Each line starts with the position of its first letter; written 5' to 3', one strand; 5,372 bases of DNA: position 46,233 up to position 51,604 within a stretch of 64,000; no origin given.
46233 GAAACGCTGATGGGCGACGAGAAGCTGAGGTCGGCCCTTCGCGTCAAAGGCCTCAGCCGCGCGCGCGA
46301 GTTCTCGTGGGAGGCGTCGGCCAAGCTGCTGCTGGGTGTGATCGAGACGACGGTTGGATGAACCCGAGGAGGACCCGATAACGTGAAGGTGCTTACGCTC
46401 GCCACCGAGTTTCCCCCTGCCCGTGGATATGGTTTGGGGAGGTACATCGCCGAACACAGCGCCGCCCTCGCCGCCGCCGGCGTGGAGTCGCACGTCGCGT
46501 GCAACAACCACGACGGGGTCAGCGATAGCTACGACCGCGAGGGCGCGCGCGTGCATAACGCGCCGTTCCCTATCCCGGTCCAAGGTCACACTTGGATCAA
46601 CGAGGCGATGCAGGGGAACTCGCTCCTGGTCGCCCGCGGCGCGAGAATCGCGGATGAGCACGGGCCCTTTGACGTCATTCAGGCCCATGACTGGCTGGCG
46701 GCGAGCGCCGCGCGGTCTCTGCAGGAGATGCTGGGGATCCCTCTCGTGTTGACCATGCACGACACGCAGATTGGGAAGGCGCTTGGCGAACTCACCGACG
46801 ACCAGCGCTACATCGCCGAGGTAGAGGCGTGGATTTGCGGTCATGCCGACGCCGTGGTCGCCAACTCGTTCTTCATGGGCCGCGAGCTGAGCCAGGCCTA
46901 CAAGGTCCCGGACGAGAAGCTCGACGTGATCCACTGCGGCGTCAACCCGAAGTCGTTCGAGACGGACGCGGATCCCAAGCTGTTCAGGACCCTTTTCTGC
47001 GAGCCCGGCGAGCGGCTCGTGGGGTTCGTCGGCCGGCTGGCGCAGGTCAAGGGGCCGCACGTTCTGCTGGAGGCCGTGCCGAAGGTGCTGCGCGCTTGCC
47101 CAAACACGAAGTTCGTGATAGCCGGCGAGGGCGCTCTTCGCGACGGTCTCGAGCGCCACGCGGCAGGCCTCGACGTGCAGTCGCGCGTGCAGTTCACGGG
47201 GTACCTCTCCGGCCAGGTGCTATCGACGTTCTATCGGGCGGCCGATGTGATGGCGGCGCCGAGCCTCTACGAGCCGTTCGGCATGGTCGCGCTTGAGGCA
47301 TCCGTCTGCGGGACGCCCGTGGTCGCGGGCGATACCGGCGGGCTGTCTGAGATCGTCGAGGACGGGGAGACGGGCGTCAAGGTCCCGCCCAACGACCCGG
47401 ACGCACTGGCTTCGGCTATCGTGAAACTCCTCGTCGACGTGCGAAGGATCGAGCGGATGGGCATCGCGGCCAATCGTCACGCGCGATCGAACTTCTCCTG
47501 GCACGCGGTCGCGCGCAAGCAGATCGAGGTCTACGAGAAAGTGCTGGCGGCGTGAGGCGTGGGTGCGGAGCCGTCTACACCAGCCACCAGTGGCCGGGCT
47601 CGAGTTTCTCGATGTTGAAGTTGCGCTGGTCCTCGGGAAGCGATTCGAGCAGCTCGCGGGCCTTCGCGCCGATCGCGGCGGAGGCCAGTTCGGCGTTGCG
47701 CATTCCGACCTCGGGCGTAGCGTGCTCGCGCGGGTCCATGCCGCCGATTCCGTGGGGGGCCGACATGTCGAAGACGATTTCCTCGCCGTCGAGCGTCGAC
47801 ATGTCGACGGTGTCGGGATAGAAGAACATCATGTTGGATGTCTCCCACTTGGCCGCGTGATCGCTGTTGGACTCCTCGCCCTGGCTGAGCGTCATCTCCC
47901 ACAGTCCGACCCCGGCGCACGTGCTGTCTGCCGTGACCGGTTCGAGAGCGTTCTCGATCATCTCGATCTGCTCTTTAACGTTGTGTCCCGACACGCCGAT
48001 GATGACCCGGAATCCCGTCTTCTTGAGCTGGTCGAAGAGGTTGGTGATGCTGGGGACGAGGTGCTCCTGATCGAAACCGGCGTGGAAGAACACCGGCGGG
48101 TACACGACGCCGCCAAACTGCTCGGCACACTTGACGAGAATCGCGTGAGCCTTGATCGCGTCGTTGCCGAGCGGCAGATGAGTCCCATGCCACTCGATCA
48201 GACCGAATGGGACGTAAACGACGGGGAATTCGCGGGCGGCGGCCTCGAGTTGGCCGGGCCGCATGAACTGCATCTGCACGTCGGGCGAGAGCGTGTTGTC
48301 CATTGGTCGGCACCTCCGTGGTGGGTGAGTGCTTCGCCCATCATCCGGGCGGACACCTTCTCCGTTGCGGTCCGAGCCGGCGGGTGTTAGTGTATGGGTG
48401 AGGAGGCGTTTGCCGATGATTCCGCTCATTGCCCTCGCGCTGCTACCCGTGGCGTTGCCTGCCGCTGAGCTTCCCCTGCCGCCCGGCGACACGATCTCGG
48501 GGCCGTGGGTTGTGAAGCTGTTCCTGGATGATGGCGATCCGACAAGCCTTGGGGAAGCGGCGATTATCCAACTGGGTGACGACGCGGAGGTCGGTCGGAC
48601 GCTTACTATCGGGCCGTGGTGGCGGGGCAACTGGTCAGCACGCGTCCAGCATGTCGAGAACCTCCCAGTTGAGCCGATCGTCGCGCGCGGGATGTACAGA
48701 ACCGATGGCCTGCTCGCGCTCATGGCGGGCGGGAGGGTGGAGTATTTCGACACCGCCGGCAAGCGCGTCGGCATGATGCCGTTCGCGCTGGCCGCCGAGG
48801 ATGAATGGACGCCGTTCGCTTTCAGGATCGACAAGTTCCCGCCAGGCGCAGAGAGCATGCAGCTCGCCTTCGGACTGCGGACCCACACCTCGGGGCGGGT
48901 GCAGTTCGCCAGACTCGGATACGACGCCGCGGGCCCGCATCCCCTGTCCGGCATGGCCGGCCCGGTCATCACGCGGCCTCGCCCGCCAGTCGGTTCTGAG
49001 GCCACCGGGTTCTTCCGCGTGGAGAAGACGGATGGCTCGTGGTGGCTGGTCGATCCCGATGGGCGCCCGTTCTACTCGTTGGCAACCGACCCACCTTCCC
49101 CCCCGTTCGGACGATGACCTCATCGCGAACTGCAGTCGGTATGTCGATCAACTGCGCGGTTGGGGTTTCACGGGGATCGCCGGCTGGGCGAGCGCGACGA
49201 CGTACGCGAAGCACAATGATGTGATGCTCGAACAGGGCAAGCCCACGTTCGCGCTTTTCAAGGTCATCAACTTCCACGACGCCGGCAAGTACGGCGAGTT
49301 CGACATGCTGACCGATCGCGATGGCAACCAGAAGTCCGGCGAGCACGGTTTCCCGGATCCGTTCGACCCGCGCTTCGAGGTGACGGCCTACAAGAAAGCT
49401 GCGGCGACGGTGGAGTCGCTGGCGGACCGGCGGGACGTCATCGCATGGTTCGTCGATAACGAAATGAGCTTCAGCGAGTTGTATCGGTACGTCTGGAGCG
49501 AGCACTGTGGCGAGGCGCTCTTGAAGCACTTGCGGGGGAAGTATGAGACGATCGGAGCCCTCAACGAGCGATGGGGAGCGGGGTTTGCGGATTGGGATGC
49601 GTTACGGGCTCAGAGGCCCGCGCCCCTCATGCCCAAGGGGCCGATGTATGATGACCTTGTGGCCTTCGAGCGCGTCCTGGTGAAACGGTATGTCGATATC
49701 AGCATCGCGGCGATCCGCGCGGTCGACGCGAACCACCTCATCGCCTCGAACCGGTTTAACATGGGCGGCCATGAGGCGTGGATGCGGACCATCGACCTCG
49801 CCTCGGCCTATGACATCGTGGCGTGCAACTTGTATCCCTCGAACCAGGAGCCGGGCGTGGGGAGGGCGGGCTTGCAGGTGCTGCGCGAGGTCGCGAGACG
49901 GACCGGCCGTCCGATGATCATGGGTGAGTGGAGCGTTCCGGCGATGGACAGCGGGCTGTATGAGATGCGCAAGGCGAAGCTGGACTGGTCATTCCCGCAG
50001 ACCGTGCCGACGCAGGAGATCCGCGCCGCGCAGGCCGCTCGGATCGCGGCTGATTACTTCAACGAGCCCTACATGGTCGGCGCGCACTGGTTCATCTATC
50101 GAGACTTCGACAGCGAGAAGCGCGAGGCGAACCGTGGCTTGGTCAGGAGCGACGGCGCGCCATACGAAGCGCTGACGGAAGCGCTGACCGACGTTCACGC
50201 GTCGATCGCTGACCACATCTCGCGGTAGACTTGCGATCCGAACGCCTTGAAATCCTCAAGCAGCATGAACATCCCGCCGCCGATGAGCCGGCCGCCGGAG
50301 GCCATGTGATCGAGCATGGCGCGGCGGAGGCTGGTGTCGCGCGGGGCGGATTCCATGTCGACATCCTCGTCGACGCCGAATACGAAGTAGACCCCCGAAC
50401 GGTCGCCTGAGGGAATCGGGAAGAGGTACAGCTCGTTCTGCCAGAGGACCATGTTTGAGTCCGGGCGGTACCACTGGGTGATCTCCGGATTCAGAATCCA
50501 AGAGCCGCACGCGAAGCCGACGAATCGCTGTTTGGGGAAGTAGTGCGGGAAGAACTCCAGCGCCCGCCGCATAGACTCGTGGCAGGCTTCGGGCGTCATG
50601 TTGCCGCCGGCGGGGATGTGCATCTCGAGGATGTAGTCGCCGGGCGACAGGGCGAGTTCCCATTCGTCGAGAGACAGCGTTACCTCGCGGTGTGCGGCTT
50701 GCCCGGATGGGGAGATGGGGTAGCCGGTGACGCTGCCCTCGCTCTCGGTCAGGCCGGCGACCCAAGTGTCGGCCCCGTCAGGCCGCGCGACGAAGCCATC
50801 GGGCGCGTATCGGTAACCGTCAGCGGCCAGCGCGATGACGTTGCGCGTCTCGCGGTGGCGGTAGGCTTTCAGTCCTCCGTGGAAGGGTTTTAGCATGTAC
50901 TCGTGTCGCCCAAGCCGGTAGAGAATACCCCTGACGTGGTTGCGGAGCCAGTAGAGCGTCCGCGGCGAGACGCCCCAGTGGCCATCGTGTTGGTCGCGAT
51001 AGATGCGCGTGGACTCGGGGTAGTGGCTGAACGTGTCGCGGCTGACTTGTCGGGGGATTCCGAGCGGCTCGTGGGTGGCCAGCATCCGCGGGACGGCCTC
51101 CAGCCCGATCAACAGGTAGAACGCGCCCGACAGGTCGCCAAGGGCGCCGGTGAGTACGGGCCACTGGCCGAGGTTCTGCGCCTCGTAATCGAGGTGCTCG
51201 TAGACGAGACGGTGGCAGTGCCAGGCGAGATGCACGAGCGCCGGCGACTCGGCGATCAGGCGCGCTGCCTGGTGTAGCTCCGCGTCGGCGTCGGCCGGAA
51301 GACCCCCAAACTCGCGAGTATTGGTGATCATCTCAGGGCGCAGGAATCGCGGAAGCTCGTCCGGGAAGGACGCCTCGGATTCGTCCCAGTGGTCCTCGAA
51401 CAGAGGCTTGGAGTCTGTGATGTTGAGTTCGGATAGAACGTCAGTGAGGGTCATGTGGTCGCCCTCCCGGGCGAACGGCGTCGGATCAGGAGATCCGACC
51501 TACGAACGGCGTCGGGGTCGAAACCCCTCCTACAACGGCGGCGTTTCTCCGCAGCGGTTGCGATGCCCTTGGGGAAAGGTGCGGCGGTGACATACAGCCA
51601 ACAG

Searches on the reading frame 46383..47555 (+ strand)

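Call 25: search_protein_families(library=pfam, proteins=[window:46383-47555:+], max_evalue=0.00001)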
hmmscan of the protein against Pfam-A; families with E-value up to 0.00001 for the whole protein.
window:46383-47555:+ (390 aa): 7 families
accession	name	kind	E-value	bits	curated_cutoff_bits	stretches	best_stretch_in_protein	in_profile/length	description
PF00534.26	Glycos_transf_1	-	7.1e-44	149.8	26.4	1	208-363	13-169/172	Glycosyl transferases group 1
PF13692.12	Glyco_trans_1_4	-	1.2e-41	142.7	27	1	211-351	2-141/142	Glycosyl transferases group 1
PF13439.12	Glyco_transf_4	-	7.9e-27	94.8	28.5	1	17-189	3-168/170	Glycosyltransferase Family 4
PF13579.12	Glyco_trans_4_4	-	1.5e-24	87.6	29.7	1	17-186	2-158/158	Glycosyl transferase 4-like domain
PF20706.3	GT4-conflict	-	1.1e-14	54.7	26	1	6-378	3-383/385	Family 4 Glycosyltransferase in conflict systems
PF08323.17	Glyco_transf_5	-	2.1e-08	34.6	22.7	0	91-135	123-175/239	Starch synthase catalytic domain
PF13524.12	Glyco_trans_1_2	-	4.3e-06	27.2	25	1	237-379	10-141/144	Glycosyl transferase-like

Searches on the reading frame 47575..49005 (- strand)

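Call 25: search_protein_families(library=pfam, proteins=[window:47575-49005:-], max_evalue=0.00001)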
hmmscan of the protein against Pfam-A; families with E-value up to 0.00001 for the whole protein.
window:47575-49005:- (476 aa): 1 family
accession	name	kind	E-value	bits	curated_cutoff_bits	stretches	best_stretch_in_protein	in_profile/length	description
PF02633.19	Creatininase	-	9.7e-25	87.8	31.3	1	250-449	5-226/238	Creatinine amidohydrolase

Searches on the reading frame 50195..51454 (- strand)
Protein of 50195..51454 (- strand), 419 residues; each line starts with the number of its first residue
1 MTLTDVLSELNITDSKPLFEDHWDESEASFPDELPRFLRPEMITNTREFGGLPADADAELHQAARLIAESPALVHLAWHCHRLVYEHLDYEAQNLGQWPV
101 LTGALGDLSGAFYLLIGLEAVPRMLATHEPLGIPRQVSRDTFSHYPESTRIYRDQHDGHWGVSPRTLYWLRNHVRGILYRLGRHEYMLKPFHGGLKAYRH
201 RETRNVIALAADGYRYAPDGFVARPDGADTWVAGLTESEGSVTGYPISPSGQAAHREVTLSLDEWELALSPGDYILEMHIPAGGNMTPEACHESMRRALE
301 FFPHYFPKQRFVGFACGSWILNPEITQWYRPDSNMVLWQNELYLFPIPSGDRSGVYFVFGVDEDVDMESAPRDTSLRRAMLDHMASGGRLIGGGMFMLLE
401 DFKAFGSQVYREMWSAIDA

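Call 25: search_protein_families(library=pfam, proteins=[window:50195-51454:-], max_evalue=0.00001)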
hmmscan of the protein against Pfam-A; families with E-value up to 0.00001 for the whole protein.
window:50195-51454:- (419 aa): 2 families
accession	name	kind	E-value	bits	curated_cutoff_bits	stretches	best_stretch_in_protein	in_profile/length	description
PF18164.7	GNAT_C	-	2.2e-33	115.6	22.8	1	178-390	1-135/142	GNAT-like C-terminal domain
PF18082.7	NAT_N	-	1.7e-13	52.1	27.8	1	51-176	11-129/129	N-acyltransferase N-terminal domain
